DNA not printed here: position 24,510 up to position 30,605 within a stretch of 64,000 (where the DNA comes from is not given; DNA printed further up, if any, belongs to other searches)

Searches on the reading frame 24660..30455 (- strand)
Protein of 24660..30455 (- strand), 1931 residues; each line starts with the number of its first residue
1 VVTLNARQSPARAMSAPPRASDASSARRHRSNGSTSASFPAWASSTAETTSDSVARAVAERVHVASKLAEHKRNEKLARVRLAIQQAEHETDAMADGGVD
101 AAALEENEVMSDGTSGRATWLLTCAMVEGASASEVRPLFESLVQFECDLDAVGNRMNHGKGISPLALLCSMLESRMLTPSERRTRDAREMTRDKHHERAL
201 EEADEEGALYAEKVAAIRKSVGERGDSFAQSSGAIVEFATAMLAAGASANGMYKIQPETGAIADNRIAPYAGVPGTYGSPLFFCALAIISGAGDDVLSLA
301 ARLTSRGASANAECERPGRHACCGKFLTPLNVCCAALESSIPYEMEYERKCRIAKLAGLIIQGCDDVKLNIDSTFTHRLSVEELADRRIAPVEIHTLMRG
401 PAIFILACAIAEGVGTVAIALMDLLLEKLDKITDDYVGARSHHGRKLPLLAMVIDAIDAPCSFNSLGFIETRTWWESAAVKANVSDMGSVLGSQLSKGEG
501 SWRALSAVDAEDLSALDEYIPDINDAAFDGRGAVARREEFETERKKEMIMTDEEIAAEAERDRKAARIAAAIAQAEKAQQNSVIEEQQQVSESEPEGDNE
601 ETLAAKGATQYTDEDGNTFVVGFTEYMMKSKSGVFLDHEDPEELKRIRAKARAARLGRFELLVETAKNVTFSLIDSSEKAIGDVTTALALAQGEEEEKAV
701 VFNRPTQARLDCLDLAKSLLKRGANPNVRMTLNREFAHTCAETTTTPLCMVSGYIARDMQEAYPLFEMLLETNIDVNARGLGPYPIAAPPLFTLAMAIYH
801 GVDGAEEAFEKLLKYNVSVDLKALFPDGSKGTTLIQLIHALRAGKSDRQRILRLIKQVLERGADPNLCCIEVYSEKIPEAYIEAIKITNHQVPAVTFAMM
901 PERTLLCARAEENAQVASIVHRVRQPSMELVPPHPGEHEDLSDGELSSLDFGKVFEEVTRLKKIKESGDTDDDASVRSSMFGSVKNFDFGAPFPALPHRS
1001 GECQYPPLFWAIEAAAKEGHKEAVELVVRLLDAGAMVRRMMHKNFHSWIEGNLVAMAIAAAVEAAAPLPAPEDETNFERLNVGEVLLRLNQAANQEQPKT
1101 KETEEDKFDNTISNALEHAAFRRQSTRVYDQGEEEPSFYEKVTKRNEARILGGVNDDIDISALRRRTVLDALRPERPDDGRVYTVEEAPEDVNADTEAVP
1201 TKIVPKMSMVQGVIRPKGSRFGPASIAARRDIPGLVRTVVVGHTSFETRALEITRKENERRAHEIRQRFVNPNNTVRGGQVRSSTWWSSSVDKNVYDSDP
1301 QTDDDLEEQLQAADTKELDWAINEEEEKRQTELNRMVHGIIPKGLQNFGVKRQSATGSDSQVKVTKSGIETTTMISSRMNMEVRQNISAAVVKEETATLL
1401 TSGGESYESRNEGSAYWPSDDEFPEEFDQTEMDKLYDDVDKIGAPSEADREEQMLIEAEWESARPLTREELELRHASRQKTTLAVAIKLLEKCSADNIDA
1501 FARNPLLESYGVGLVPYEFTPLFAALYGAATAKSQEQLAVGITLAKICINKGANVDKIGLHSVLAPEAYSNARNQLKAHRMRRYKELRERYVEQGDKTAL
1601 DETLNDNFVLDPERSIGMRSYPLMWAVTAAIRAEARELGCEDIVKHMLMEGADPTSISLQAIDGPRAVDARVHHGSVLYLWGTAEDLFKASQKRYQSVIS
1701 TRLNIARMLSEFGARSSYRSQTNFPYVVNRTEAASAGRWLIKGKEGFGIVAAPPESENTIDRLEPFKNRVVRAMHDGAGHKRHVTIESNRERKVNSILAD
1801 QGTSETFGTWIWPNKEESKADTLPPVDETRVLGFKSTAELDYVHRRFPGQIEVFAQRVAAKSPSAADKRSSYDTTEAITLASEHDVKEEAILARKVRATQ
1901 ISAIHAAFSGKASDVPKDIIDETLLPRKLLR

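Call 44: search_protein_families(library=pfam, proteins=[window:24660-30455:-], max_evalue=0.0001)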
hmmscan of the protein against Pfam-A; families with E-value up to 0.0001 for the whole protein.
window:24660-30455:- (1931 aa): 1 family
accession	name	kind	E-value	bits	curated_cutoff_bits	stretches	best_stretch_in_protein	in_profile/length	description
PF00023.36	Ank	-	4.4e-07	30.3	21.1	0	1622-1655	5-29/33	Ankyrin repeat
